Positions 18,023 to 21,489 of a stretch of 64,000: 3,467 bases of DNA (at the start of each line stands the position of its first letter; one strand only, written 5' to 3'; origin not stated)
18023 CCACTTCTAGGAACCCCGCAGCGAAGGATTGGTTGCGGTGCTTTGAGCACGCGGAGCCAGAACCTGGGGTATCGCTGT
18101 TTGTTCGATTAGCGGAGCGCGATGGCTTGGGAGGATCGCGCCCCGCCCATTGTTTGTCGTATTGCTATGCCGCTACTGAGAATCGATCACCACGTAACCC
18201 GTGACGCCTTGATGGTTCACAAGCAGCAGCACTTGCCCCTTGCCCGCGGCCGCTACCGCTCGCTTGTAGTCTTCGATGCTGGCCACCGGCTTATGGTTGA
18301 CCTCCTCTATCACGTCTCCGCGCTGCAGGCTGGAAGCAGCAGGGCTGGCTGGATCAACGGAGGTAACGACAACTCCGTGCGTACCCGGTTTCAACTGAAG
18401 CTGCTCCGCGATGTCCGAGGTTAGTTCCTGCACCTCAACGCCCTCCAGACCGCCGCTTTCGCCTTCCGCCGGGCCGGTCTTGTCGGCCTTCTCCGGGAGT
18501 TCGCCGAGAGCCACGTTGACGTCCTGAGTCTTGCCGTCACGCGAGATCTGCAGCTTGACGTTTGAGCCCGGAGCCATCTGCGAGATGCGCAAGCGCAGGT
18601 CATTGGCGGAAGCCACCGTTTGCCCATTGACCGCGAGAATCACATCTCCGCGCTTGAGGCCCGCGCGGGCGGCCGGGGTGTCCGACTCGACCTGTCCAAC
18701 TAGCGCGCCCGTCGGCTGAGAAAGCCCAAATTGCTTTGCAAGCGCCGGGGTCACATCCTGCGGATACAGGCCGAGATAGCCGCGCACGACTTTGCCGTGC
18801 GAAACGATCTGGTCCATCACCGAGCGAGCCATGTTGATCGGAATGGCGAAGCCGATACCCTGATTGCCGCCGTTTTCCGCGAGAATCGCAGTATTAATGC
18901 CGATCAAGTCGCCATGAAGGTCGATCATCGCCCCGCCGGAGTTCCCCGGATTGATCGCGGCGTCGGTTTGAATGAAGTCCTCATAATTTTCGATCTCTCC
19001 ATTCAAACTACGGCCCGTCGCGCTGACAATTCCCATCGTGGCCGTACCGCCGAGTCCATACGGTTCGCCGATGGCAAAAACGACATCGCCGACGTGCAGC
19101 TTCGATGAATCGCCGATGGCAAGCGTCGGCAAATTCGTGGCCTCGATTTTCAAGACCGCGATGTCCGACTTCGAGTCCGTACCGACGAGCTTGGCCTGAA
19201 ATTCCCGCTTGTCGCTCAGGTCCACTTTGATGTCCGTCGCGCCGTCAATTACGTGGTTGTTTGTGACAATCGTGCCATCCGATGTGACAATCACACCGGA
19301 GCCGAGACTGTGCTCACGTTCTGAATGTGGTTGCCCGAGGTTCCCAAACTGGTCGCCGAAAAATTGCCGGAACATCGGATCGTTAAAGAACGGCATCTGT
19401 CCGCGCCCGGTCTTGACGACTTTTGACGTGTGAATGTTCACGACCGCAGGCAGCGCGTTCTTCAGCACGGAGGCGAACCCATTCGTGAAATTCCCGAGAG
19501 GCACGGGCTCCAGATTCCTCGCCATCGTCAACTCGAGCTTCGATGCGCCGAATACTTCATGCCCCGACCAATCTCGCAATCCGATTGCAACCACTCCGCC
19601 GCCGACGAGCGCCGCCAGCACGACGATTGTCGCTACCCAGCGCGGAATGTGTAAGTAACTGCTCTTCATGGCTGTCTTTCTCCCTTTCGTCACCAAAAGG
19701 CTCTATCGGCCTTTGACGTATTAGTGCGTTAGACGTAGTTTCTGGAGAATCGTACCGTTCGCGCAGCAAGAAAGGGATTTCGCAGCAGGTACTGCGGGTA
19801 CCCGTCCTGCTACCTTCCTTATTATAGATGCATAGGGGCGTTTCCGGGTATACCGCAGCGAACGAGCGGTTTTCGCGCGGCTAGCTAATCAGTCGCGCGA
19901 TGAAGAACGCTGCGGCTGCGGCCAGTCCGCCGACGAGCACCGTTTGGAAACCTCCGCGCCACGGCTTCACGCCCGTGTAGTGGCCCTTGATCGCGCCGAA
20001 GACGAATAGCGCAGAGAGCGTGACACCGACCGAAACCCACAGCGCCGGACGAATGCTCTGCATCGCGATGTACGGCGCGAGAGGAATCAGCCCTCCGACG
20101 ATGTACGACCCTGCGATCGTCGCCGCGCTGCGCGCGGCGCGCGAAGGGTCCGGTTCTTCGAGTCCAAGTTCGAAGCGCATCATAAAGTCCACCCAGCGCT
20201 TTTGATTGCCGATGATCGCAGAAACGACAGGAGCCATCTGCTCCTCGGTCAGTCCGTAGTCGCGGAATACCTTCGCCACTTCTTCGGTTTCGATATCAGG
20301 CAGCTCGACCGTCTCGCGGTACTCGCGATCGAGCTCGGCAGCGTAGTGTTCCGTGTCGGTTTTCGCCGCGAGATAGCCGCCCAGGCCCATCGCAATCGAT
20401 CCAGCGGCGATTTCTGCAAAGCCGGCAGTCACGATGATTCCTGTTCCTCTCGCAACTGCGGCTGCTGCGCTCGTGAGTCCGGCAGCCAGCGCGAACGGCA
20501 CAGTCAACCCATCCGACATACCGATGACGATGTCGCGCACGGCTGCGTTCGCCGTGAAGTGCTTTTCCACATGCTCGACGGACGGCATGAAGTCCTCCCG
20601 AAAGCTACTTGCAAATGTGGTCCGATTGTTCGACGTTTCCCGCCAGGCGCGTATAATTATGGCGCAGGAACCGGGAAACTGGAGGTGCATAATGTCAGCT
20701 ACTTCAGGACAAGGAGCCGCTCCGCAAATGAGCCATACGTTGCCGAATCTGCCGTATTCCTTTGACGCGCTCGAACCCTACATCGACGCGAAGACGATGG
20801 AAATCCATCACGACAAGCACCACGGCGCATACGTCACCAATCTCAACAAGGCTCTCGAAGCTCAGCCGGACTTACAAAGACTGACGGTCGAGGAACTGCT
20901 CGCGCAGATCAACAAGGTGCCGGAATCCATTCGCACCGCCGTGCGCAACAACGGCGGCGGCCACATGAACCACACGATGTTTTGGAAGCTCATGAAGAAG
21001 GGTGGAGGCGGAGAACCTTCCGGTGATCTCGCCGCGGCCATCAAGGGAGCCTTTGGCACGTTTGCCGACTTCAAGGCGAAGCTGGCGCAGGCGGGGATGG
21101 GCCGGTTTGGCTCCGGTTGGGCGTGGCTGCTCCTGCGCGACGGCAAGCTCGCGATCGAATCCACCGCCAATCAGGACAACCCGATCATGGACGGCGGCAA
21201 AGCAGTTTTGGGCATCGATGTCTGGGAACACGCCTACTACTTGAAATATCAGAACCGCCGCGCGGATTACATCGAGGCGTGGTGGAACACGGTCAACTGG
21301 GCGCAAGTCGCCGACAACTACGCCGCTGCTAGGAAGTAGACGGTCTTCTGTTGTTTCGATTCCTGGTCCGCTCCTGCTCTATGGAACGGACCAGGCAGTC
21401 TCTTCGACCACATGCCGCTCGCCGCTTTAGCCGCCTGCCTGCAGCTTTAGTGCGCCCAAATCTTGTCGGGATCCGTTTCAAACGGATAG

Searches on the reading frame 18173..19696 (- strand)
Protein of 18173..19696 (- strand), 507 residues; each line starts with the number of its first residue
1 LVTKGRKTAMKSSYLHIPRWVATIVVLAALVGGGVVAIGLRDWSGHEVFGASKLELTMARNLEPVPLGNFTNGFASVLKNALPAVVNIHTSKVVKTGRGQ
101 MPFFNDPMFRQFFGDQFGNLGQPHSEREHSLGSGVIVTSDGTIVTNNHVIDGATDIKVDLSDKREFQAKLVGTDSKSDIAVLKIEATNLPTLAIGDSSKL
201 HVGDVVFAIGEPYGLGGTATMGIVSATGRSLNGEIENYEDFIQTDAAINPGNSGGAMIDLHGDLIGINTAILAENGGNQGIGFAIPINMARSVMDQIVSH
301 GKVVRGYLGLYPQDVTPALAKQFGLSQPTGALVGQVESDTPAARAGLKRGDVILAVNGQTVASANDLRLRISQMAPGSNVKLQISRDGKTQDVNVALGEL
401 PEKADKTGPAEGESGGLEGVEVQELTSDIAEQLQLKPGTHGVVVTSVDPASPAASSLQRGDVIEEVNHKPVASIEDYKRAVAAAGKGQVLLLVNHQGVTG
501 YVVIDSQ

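Call 90: search_protein_families(library=pfam, proteins=[window:18173-19696:-], max_evalue=0.00001)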
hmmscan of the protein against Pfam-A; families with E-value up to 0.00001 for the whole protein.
window:18173-19696:- (507 aa): 7 families
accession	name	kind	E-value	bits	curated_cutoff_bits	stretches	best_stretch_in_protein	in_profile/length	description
PF13365.12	Trypsin_2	-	4.6e-33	115.4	27.6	1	132-267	1-144/144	Trypsin-like peptidase domain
PF13180.12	PDZ_2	-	3.8e-29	101.2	27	2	307-397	2-80/80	PDZ domain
PF17820.7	PDZ_6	-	3.5e-23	81.5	27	2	443-493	1-52/54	PDZ domain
PF00595.29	PDZ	-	1.7e-20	73.6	23.2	2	328-384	24-80/81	PDZ domain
PF00089.32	Trypsin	-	1.4e-19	71.2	20.6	1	130-292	25-218/220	Trypsin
PF14685.13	PDZ_Tricorn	-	1.5e-07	31.8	25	0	340-395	31-88/88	Tricorn protease PDZ domain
PF19805.5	DUF6288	-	6.4e-07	29.3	26.3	0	333-397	5-76/402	Family of unknown function (DUF6288)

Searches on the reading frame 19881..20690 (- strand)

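Call 90: search_protein_families(library=pfam, proteins=[window:19881-20690:-], max_evalue=0.00001)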
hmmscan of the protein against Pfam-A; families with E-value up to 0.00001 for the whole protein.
window:19881-20690:- (269 aa): 1 family
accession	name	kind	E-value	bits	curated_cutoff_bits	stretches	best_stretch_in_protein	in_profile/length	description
PF01988.24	VIT1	-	1.4e-66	224.8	28.1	1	51-265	1-213/214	VIT family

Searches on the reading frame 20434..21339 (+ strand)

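Call 90: search_protein_families(library=pfam, proteins=[window:20434-21339:+], max_evalue=0.00001)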
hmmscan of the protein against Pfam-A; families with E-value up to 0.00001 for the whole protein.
window:20434-21339:+ (301 aa): 2 families
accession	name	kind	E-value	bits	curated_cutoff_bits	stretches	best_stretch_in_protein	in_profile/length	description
PF02777.23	Sod_Fe_C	-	1.5e-39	134.6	20.9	1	195-294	1-101/102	Iron/manganese superoxide dismutases, C-terminal domain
PF00081.27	Sod_Fe_N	-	6.6e-31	107.1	27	1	100-187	1-81/82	Iron/manganese superoxide dismutases, alpha-hairpin domain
